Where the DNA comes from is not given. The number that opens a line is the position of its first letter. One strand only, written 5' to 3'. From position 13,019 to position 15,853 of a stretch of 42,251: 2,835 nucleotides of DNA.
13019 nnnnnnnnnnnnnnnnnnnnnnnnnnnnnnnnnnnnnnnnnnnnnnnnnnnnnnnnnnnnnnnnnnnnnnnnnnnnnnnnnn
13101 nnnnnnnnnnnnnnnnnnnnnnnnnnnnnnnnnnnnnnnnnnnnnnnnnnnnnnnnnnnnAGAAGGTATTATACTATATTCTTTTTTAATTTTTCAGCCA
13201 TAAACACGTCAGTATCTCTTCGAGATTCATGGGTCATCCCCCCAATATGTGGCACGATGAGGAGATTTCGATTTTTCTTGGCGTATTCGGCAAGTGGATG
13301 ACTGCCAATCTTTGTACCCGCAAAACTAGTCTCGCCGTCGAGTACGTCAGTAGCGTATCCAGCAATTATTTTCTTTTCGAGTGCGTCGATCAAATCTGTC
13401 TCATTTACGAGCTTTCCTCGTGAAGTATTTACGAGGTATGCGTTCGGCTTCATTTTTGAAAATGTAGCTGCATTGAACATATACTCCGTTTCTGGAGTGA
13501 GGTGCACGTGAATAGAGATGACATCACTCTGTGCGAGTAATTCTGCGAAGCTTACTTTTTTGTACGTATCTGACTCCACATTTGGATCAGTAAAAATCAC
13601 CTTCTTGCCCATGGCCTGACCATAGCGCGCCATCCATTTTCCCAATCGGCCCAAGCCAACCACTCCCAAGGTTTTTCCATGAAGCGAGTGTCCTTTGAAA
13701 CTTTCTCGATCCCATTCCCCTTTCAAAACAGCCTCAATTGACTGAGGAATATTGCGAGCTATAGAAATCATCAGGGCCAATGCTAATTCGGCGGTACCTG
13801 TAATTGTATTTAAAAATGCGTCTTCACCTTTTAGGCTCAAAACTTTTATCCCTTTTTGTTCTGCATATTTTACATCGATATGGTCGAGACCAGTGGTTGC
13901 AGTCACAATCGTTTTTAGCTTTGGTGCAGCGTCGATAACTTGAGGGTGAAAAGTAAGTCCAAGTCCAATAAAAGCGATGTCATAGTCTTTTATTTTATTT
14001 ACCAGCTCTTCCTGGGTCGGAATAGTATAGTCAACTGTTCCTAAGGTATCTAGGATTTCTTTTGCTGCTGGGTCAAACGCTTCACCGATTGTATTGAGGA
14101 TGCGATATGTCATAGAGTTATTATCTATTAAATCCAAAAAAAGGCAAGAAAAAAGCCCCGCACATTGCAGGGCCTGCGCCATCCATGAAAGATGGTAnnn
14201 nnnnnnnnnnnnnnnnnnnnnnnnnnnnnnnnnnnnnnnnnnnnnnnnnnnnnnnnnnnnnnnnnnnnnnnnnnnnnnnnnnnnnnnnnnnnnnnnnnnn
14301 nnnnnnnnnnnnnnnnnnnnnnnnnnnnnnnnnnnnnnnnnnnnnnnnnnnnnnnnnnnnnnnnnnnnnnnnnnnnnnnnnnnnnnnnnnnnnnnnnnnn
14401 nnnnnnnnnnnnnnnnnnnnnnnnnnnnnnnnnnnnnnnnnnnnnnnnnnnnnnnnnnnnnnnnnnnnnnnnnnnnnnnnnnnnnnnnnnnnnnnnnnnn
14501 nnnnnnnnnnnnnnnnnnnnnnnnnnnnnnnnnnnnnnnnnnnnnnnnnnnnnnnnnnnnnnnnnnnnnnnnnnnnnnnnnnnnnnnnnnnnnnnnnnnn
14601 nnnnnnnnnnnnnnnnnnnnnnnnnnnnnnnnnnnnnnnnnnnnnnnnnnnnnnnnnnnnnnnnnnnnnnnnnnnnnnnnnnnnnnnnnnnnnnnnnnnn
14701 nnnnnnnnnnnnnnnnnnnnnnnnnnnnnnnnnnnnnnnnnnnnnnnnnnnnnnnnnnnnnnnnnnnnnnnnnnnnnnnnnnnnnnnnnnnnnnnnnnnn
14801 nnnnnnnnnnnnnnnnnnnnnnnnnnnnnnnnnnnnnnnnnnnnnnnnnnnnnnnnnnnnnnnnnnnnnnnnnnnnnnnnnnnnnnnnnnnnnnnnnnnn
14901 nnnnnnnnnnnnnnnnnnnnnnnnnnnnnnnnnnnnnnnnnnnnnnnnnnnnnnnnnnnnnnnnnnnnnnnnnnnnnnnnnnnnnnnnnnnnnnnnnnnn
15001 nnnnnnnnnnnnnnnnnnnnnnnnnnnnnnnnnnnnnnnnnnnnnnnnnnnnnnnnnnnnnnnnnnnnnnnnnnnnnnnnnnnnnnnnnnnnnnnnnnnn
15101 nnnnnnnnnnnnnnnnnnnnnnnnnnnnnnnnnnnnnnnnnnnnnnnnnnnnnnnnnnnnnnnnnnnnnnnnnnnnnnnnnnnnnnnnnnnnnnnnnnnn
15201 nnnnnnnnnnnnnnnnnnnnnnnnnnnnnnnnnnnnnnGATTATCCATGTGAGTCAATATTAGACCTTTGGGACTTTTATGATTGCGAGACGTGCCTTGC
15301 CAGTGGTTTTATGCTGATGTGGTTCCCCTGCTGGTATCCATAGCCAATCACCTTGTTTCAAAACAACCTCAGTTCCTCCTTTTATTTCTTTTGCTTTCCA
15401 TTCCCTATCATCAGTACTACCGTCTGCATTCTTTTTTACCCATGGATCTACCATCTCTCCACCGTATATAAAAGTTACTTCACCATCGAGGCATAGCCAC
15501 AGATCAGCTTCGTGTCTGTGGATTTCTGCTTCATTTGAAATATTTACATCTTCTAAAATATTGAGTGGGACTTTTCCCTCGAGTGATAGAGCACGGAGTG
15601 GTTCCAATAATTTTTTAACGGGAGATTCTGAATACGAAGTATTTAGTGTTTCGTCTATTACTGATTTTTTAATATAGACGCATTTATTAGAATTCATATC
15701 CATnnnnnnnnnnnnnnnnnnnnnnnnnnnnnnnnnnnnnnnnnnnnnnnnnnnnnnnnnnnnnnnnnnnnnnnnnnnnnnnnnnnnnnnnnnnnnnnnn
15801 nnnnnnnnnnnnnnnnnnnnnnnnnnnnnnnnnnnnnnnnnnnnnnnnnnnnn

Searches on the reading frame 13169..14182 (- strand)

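Call 61: search_protein_families(library=pfam, proteins=[window:13169-14182:-], max_evalue=0.001)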
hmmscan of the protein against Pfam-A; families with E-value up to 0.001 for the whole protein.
window:13169-14182:- (337 aa): 4 families
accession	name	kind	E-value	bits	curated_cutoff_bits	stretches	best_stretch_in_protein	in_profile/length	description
PF02826.25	2-Hacid_dh_C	-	2.5e-51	174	25.1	1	135-314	1-178/178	D-isomer specific 2-hydroxyacid dehydrogenase, NAD binding domain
PF00389.36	2-Hacid_dh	-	4.4e-15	56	24.6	1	37-332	8-120/134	D-isomer specific 2-hydroxyacid dehydrogenase, catalytic domain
PF03446.21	NAD_binding_2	-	0.0002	21.8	21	1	172-273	2-112/161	NAD binding domain of 6-phosphogluconate dehydrogenase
PF22660.2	RS_preATP-grasp-like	-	0.00082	20.2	27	0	170-206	2-38/98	Ribonucleotide synthetase preATP-grasp domain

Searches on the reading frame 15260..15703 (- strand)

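Call 61: search_protein_families(library=pfam, proteins=[window:15260-15703:-], max_evalue=0.001)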
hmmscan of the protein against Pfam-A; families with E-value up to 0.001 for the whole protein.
window:15260-15703:- (147 aa): 3 families
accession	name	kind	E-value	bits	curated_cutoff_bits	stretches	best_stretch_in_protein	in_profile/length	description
PF07883.17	Cupin_2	-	6.3e-10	39.1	27.2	1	109-142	34-67/70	Cupin domain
PF04074.18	DUF386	-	0.00051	20.5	26.5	1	57-144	59-144/145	YhcH/YjgK/YiaL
PF21621.3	MPI_cupin_dom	-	0.00068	20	27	0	52-84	15-48/79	Mannose-6-phosphate isomerase, cupin domain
